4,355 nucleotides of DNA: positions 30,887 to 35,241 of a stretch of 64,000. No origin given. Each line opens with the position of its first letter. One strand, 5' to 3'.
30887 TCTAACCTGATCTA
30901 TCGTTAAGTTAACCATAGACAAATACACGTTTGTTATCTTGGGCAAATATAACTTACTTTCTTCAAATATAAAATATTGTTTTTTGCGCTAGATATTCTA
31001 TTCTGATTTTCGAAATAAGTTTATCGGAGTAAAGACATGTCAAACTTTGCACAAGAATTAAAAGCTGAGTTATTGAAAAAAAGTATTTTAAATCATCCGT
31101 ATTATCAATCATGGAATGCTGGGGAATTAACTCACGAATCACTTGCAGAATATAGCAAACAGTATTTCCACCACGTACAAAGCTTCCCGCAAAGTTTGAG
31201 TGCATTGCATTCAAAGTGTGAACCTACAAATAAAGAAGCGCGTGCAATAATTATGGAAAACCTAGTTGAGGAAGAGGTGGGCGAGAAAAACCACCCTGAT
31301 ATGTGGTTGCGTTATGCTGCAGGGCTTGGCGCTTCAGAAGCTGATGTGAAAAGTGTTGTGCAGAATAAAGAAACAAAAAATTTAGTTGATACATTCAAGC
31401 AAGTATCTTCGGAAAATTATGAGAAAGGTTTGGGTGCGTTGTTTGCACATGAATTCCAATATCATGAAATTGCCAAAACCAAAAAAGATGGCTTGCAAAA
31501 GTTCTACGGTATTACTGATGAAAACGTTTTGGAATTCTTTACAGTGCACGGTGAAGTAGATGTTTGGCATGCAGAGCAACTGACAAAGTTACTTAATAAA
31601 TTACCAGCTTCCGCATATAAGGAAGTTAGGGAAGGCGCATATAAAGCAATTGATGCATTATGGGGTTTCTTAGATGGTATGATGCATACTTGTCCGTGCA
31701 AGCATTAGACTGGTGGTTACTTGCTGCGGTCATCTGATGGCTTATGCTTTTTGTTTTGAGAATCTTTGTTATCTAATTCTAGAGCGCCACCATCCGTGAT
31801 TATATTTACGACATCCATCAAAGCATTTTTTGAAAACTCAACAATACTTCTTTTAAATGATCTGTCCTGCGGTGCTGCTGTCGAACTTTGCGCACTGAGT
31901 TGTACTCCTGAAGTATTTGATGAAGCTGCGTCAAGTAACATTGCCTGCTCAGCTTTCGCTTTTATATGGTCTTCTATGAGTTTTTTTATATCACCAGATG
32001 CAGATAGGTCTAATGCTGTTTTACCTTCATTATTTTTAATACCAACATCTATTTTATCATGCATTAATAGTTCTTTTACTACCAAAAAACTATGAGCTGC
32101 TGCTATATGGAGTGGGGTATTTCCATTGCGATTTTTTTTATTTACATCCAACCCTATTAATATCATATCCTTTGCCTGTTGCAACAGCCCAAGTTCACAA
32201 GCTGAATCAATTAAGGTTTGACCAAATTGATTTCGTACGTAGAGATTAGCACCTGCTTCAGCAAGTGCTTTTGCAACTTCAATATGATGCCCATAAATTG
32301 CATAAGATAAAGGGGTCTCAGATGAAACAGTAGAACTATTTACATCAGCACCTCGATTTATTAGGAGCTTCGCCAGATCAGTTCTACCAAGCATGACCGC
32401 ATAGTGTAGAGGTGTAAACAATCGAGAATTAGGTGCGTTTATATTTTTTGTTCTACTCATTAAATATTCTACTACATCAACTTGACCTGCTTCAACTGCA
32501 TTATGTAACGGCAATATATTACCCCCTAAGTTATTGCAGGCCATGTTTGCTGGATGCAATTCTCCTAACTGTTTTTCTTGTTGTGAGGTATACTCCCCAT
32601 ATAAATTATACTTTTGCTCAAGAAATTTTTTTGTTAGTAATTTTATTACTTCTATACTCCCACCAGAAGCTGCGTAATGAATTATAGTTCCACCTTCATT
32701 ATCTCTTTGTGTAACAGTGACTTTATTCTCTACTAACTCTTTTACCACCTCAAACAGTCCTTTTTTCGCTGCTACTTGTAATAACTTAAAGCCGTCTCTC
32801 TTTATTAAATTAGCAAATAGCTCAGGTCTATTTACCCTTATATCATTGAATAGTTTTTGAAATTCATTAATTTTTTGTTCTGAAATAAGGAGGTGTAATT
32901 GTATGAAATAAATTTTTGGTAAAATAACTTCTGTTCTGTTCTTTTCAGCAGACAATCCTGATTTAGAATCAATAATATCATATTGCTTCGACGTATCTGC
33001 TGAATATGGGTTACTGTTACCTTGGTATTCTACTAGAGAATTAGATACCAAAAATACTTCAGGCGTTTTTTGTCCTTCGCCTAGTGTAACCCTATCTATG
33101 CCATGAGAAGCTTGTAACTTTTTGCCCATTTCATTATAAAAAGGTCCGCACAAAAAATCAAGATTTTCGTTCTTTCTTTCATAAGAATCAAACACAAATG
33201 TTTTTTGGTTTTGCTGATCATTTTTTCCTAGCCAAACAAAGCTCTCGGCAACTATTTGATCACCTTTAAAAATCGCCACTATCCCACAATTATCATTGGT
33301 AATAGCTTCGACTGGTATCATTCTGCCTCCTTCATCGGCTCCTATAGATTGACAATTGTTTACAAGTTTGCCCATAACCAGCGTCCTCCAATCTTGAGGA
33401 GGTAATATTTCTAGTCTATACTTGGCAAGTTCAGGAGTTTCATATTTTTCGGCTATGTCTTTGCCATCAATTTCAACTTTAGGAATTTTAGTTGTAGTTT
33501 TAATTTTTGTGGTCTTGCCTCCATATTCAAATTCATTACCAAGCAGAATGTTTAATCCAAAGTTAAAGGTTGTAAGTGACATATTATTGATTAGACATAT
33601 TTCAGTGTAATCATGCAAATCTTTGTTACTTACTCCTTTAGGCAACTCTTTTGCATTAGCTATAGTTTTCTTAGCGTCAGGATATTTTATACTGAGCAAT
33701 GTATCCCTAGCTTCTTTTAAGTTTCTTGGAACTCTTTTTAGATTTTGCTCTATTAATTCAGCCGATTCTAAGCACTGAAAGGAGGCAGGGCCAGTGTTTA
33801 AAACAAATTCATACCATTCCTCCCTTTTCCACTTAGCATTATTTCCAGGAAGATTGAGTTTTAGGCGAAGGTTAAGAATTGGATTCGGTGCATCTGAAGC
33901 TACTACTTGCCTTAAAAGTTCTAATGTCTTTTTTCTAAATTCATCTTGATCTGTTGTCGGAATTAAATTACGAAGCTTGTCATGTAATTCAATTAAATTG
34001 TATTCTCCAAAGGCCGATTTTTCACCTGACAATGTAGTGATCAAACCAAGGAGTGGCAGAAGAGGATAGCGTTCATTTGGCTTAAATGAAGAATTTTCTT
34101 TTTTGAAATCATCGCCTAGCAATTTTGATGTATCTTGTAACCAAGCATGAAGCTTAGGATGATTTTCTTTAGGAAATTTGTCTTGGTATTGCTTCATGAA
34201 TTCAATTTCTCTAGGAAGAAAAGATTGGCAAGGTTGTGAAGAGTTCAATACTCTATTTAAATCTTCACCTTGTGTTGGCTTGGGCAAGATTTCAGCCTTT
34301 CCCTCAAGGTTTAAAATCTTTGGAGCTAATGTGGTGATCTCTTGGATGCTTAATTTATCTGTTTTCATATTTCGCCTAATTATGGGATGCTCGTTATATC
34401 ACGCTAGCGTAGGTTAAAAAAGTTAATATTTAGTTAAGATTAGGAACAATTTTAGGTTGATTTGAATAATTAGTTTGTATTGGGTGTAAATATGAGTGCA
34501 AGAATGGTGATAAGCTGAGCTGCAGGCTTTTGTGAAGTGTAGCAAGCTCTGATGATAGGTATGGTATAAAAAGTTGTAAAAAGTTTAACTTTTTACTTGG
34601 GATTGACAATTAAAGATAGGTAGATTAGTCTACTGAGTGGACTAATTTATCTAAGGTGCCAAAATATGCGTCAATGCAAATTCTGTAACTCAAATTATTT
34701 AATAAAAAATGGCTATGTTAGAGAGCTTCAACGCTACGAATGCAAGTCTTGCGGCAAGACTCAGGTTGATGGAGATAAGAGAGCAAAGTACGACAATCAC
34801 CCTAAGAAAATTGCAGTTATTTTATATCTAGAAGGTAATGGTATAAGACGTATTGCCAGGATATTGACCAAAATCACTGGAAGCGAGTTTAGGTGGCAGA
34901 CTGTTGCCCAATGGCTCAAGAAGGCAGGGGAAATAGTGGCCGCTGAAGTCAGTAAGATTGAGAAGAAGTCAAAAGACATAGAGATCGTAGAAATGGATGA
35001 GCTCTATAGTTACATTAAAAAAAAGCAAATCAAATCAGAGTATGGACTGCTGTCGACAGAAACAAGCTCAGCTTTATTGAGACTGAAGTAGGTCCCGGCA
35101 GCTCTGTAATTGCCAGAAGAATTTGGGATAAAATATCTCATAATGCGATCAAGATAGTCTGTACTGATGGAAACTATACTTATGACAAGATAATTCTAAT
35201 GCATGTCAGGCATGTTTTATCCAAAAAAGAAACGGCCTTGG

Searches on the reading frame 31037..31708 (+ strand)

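Call 33: search_protein_families(library=ncbifam, proteins=[window:31037-31708:+], max_evalue=0.001)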
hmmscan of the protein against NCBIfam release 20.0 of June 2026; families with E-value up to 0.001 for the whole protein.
window:31037-31708:+ (223 aa): 3 families
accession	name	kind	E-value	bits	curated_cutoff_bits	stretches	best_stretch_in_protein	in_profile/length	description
TIGR04305.1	fol_rel_CADD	subfamily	3.7e-74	248.9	200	1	4-216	1-211/212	CADD family putative folate metabolism protein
NF042919.1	ChlAlygly_Syn_BesC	equivalog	4.8e-09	36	500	1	7-215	42-249/257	4-chloro-allylglycine synthase BesC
TIGR02111.1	PQQ_syn_pqqC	equivalog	1.4e-06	27.9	240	1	5-216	7-221/239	pyrroloquinoline-quinone synthase PqqC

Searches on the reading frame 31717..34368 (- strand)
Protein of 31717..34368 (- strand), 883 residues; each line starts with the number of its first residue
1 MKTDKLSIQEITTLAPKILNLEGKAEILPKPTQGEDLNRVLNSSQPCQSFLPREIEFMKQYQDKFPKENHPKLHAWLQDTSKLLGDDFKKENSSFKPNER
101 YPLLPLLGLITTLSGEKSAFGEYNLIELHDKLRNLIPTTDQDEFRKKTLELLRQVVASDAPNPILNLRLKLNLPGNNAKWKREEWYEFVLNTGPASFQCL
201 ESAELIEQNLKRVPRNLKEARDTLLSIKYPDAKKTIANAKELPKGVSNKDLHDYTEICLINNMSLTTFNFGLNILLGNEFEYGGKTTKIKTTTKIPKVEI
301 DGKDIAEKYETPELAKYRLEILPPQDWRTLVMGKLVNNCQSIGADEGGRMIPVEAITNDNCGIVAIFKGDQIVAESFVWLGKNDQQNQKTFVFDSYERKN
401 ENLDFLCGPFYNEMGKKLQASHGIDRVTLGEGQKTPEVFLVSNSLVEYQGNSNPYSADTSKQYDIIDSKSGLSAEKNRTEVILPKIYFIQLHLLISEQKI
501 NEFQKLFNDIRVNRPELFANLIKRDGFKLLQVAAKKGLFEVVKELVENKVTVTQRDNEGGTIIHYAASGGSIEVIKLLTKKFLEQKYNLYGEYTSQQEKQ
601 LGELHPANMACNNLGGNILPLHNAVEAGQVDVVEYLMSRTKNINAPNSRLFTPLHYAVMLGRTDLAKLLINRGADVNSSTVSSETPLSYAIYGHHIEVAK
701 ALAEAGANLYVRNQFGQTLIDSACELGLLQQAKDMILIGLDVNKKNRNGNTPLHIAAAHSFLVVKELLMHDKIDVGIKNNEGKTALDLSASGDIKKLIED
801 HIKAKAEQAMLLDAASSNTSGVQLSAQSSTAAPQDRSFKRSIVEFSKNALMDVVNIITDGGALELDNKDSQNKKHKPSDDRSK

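Call 15: search_protein_families(library=pfam, proteins=[window:31717-34368:-], max_evalue=0.01)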
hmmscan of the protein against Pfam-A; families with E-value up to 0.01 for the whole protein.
window:31717-34368:- (883 aa): 6 families
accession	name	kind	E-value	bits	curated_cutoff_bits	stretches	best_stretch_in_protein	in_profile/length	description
PF12796.13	Ank_2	-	1.7e-44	150.8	27.3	5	621-712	1-89/90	Ankyrin repeats (3 copies)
PF00023.36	Ank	-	2.6e-34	115.8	21.1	3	651-679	3-31/33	Ankyrin repeat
PF13637.12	Ank_4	-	3.7e-34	116.4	22.7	5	654-702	1-49/50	Ankyrin repeats (many copies)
PF13857.12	Ank_5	-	5.1e-29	100.5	27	4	642-690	8-56/56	Ankyrin repeats (many copies)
PF13606.12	Ank_3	-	7.2e-28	93.6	22.3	1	651-677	3-29/30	Ankyrin repeat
PF23745.1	ANK_LRRK2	-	0.00038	20.8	27.5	0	699-789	14-100/130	LRRK2 ANK repeat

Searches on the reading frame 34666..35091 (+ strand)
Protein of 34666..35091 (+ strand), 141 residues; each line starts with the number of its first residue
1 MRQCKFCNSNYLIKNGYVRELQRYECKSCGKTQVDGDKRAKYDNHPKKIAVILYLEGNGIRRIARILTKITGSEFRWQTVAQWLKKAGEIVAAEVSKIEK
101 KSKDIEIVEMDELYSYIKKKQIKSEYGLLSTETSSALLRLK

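Call 33: search_protein_families(library=ncbifam, proteins=[window:34666-35091:+], max_evalue=0.001)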
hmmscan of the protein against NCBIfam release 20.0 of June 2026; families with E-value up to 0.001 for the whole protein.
window:34666-35091:+ (141 aa): 5 families
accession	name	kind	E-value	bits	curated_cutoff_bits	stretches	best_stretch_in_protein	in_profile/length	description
NF033558.1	transpos_IS1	equivalog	1.1e-21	77.8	100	1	4-123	1-113/199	IS1 family transposase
NF050000.1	IS1_IS1595_Zn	domain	5.8e-09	36.4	28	1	4-34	1-32/34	IS1/IS1595 family N-terminal zinc-binding domain-containing protein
NF048018.1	IS256_N_4Cys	domain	8.2e-09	35.9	27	1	3-32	1-30/31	transposase-like zinc-binding domain-containing protein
NF033587.1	transpos_IS6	equivalog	2.4e-07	30.7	125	1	38-121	2-83/202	IS6 family transposase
NF033517.1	transpos_IS66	equivalog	4.1e-05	22.8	180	1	20-112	60-157/387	IS66 family transposase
